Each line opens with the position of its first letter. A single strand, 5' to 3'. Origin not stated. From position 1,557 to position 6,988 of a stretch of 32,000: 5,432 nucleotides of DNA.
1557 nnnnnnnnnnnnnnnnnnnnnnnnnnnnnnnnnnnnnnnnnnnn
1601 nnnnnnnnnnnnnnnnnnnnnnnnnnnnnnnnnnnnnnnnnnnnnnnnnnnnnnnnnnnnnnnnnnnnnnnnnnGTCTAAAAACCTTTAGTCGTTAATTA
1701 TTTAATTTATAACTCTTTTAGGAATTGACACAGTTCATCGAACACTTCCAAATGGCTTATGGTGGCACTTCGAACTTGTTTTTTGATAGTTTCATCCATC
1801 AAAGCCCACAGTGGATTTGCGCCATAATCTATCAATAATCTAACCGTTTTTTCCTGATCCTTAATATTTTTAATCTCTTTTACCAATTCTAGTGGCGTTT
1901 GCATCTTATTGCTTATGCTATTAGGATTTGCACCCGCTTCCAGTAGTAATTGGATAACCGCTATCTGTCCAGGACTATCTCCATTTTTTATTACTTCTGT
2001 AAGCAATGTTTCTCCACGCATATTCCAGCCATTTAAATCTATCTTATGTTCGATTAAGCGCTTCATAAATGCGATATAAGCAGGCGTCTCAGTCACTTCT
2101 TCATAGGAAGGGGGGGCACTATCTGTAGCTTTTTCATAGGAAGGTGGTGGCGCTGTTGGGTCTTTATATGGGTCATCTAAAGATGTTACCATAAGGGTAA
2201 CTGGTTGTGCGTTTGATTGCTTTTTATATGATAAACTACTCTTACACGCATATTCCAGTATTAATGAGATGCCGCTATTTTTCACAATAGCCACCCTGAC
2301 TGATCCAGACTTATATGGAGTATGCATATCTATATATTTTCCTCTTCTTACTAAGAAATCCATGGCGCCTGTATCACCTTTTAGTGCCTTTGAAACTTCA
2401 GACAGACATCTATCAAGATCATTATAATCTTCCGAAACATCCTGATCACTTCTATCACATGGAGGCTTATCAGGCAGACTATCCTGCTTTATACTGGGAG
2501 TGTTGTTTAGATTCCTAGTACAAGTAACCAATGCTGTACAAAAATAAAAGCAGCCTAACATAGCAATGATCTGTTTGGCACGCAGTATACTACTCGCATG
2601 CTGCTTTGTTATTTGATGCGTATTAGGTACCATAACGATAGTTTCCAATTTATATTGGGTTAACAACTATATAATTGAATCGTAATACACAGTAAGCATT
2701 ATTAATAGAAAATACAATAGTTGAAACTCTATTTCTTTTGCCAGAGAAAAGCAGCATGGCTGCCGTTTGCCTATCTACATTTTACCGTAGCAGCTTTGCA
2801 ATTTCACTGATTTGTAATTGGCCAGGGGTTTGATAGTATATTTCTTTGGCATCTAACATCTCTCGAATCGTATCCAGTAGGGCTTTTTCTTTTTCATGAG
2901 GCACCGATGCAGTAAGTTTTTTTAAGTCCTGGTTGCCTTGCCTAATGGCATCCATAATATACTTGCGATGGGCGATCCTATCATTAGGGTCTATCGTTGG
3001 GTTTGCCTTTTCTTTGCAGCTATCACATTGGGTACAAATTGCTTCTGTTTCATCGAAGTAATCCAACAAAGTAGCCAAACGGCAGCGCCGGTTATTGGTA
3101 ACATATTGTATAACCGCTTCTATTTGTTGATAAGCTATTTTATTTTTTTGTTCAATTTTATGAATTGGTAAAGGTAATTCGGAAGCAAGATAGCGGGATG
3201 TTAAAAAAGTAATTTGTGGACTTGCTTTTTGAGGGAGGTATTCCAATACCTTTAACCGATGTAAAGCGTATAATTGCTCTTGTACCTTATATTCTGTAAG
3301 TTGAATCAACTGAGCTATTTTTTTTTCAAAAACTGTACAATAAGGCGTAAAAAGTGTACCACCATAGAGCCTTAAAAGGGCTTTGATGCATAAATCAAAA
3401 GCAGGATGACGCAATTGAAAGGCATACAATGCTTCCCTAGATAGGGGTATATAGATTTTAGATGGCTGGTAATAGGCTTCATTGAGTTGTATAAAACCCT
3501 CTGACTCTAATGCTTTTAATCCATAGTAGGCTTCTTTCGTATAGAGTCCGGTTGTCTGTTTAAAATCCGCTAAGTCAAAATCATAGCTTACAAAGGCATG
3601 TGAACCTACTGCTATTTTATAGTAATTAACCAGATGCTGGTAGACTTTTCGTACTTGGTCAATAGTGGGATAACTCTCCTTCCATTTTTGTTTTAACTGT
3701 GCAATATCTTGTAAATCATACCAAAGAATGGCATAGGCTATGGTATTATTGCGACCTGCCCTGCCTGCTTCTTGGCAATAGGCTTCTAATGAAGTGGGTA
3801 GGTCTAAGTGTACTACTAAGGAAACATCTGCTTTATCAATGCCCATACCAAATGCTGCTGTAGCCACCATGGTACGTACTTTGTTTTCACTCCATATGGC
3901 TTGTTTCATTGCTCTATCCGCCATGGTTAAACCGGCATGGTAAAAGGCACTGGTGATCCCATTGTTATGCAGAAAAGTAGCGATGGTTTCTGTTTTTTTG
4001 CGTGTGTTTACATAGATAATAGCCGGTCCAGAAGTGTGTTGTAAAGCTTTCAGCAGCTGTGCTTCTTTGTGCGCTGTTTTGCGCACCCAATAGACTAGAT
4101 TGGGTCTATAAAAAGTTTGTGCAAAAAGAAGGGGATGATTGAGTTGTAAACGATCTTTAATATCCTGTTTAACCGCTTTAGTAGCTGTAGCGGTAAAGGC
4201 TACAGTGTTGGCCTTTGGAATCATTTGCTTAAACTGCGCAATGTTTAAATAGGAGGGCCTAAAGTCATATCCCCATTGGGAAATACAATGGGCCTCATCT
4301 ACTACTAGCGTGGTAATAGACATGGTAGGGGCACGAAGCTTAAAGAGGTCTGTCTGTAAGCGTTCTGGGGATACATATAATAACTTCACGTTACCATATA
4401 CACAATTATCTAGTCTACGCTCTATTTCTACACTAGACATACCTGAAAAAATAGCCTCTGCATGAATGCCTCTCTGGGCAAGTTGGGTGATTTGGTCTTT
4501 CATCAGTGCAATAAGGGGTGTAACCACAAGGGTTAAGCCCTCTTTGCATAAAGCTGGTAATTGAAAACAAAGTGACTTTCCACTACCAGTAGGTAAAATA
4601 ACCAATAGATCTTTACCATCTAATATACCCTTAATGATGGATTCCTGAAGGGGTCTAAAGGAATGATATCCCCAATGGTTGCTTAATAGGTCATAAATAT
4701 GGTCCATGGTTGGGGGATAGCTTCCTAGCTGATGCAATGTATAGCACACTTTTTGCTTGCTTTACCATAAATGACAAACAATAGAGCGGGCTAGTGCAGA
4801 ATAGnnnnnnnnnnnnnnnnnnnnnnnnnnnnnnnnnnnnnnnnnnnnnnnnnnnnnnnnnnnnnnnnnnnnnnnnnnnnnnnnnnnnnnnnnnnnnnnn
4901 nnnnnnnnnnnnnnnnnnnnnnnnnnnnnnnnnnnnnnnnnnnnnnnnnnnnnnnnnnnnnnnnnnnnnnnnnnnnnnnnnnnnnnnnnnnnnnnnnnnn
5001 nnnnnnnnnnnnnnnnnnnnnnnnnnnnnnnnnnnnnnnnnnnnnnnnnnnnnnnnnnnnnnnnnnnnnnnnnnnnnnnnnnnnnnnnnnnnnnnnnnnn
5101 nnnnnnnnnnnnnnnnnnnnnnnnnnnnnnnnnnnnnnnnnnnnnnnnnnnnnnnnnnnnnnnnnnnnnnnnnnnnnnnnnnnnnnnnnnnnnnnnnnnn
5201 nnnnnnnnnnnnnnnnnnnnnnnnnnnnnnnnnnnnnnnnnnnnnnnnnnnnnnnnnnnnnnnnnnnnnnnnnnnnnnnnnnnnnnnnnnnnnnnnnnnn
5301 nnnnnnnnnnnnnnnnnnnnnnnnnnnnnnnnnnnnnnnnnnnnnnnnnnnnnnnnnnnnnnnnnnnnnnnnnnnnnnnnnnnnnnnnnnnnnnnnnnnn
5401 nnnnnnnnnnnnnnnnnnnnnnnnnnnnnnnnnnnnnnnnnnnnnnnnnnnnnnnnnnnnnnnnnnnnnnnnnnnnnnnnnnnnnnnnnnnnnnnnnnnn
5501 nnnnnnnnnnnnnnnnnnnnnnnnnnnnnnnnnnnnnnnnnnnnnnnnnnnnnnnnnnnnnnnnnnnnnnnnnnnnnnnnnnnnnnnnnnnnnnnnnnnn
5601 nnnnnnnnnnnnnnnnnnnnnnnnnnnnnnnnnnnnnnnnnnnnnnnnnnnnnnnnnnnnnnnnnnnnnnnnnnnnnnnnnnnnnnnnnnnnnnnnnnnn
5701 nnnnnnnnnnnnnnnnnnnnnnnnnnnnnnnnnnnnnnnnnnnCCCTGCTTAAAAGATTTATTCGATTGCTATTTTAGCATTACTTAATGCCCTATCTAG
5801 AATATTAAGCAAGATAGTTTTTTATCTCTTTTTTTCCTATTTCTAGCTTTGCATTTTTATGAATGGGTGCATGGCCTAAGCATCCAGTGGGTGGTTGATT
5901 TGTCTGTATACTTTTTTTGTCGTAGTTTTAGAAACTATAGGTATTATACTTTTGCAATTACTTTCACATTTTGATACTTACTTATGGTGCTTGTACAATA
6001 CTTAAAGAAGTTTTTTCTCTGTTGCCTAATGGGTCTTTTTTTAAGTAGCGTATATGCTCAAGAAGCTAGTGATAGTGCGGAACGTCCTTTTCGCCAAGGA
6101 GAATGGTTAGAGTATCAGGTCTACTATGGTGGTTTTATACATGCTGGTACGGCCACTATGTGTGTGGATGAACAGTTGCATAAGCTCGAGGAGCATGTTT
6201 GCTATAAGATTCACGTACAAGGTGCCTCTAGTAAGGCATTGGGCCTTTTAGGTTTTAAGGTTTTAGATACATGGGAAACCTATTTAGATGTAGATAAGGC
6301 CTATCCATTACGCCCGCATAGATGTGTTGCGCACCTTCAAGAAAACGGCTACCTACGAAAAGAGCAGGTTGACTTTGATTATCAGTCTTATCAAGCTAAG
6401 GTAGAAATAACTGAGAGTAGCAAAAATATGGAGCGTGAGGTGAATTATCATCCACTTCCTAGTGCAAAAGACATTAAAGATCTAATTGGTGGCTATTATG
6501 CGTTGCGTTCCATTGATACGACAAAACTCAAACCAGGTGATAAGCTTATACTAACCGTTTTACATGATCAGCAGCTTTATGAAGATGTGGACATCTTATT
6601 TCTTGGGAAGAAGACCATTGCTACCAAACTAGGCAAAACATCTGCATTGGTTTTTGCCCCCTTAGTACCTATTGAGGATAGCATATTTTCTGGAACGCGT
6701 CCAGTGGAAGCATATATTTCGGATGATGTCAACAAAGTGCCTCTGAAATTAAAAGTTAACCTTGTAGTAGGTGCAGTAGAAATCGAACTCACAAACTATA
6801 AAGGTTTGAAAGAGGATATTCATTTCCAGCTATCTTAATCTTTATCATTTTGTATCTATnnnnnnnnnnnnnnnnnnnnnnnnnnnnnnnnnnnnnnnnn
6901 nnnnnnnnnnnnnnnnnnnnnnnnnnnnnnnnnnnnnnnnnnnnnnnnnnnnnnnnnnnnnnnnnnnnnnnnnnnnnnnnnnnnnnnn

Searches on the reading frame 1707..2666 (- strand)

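Call 33: search_protein_families(library=pfam, proteins=[window:1707-2666:-])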
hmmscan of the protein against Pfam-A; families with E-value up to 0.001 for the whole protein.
window:1707-2666:- (319 aa): 3 families
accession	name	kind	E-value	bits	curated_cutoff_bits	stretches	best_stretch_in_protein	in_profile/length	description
PF13637.12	Ank_4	-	2.1e-06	28.3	22.7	0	201-230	13-42/50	Ankyrin repeats (many copies)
PF00023.36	Ank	-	5.9e-05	23.6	21.1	0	218-251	2-31/33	Ankyrin repeat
PF12796.13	Ank_2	-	0.00034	21.5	27.3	0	200-250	44-88/90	Ankyrin repeats (3 copies)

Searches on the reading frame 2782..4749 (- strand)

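Call 33: search_protein_families(library=pfam, proteins=[window:2782-4749:-])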
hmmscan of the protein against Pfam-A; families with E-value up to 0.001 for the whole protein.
window:2782-4749:- (655 aa): 4 families
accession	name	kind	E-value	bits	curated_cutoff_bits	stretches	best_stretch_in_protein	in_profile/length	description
PF00270.35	DEAD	-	3.7e-31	108.5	26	1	32-194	1-165/167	DEAD/DEAH box helicase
PF00271.37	Helicase_C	-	2.7e-20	73.1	23.5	1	230-334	4-109/110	Helicase conserved C-terminal domain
PF16124.10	RecQ_Zn_bind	-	1.6e-10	42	25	1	532-579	17-66/66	RecQ zinc-binding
PF04851.21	ResIII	-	3e-08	34.2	22.5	1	30-189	3-162/164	Type III restriction enzyme, res subunit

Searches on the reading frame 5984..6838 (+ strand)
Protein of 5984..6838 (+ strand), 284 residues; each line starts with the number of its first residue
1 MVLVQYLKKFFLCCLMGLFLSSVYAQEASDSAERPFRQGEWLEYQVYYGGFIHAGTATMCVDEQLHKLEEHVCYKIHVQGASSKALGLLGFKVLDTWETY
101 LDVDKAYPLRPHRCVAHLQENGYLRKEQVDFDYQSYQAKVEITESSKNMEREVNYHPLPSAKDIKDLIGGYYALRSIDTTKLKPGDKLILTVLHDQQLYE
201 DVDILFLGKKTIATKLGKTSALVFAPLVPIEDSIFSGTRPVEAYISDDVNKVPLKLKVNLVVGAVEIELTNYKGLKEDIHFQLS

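Call 33: search_protein_families(library=pfam, proteins=[window:5984-6838:+])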
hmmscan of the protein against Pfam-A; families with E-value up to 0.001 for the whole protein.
window:5984-6838:+ (284 aa): 1 family
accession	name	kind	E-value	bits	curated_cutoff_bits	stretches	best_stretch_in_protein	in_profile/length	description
PF11306.15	DUF3108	-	7.7e-35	121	26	1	43-270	1-209/209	Protein of unknown function (DUF3108)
